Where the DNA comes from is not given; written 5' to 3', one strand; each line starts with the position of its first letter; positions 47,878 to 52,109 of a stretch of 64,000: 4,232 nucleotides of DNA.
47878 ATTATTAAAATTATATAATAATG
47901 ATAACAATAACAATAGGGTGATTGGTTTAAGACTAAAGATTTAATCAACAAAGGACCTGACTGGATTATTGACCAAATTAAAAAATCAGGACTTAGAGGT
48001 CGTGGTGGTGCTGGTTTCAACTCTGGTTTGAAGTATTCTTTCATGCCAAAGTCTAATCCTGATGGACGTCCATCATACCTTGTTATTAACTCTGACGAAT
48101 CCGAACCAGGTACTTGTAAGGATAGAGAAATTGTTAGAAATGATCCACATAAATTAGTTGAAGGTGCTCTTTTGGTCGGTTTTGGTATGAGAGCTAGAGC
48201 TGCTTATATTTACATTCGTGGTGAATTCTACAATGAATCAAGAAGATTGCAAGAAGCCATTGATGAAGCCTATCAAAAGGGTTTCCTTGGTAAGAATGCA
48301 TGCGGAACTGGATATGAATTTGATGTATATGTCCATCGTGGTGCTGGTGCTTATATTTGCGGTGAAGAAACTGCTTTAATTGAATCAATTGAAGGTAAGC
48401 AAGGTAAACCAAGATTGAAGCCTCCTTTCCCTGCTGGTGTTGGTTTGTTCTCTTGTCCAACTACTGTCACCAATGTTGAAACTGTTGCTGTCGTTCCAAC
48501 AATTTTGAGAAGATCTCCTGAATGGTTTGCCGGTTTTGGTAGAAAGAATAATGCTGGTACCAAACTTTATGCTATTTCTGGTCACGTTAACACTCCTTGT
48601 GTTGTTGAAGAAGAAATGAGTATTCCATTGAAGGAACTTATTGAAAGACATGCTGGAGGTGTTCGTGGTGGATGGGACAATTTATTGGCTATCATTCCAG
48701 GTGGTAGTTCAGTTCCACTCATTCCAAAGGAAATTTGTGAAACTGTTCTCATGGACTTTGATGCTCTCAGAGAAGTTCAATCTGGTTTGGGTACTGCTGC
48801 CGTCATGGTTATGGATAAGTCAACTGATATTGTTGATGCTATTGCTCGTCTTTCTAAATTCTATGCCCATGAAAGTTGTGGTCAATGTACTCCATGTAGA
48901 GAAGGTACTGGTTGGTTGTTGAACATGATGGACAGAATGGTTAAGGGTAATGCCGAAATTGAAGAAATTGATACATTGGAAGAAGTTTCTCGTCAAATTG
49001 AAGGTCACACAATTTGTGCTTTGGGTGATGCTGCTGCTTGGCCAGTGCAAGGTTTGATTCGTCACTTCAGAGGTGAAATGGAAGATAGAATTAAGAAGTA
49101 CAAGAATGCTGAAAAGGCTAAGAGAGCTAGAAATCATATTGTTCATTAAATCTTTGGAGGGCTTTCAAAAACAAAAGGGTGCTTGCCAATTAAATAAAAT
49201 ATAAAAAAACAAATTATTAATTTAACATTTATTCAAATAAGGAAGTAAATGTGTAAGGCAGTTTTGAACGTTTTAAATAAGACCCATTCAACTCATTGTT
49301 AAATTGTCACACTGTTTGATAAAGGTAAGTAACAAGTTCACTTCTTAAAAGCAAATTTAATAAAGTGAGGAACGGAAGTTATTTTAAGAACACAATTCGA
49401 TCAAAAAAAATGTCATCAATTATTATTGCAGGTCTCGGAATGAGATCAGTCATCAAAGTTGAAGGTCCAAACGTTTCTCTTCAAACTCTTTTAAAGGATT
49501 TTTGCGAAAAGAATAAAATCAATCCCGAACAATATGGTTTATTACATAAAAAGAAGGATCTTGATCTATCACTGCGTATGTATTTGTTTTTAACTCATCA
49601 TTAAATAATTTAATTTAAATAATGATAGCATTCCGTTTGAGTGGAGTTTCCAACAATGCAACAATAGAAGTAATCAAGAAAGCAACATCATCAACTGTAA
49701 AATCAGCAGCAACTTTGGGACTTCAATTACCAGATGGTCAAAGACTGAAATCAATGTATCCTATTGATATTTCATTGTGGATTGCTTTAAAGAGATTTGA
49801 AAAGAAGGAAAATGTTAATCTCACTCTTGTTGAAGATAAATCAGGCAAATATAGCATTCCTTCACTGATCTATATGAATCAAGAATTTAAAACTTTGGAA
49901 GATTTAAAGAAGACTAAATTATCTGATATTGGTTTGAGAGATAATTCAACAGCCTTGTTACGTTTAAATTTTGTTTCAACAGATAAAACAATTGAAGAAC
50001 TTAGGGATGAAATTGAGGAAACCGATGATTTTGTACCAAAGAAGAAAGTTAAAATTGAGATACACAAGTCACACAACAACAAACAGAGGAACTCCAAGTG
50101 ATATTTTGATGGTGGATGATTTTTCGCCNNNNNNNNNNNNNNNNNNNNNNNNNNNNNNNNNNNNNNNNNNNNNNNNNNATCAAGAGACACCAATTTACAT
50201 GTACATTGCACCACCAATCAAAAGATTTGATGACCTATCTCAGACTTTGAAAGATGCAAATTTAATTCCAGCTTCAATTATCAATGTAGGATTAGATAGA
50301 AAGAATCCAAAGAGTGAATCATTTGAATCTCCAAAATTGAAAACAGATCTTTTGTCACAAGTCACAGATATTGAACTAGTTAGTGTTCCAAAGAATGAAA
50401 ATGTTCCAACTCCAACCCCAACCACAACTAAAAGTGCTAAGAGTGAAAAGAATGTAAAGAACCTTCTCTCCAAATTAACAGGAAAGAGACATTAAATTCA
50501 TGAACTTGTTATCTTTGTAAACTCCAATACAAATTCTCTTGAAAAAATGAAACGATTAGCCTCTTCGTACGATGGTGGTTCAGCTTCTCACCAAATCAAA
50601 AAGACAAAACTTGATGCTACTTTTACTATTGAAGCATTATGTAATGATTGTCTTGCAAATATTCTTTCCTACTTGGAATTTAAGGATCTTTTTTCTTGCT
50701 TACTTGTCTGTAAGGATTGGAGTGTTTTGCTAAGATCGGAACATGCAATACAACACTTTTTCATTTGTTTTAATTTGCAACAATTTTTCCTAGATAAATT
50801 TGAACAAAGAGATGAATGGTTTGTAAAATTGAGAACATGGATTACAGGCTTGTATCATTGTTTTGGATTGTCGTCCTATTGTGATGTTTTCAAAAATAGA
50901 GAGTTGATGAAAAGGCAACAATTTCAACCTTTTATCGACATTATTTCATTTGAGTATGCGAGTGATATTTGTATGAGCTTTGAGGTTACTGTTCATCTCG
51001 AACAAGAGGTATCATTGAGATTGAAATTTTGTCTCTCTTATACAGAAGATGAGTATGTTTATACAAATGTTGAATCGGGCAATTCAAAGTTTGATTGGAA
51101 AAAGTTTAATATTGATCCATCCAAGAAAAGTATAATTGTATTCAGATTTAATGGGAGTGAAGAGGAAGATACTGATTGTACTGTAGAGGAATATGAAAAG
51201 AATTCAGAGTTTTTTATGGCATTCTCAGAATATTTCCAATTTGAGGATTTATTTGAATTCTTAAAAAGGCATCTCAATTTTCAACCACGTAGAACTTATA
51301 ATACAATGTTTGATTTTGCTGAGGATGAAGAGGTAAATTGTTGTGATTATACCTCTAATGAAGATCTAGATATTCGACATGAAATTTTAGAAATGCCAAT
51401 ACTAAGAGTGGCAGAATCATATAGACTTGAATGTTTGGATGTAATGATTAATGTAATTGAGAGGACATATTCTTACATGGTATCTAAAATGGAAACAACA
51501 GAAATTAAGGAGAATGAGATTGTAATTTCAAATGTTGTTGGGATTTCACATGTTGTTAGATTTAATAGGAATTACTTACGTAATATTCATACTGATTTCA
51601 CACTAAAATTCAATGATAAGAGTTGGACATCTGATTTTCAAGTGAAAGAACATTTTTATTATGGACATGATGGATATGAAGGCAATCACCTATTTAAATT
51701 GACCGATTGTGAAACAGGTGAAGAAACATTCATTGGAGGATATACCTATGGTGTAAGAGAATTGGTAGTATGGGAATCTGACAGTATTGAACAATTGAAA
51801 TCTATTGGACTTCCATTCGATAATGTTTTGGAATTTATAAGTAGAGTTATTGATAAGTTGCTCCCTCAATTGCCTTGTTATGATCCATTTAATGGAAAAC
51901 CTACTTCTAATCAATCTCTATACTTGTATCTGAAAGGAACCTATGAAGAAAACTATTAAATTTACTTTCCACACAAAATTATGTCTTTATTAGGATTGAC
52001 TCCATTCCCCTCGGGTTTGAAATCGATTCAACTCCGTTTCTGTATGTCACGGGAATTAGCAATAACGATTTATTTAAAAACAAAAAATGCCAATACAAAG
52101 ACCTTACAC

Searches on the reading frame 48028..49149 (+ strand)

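Call 26: search_protein_families(library=pfam, proteins=[window:48028-49149:+], max_evalue=0.001)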
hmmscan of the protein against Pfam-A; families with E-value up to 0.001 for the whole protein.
window:48028-49149:+ (373 aa): 4 families
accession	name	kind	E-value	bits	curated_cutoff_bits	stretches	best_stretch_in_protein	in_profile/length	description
PF01512.22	Complex1_51K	-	5e-36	124.3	31.2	1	2-157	19-149/150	Nuo51 FMN-binding domain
PF10589.14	NADH_4Fe-4S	-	2e-34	117.7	23.5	1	270-353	1-84/85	NADH-ubiquinone oxidoreductase-F iron-sulfur binding region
PF22461.2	SLBB_2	-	2.8e-17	63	27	1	179-261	1-79/79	SLBB domain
PF10531.15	SLBB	-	2.4e-05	24.5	27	1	182-228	3-51/55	SLBB domain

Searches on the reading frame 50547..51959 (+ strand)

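Call 26: search_protein_families(library=pfam, proteins=[window:50547-51959:+], max_evalue=0.001)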
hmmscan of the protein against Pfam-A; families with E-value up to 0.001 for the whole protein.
window:50547-51959:+ (470 aa): 2 families
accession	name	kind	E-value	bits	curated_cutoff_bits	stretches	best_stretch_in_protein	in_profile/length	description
PF00646.38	F-box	-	3e-08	33.7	20.5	1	29-64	2-37/43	F-box domain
PF12937.12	F-box-like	-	2.9e-06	27.4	24.3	1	33-66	6-39/47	F-box-like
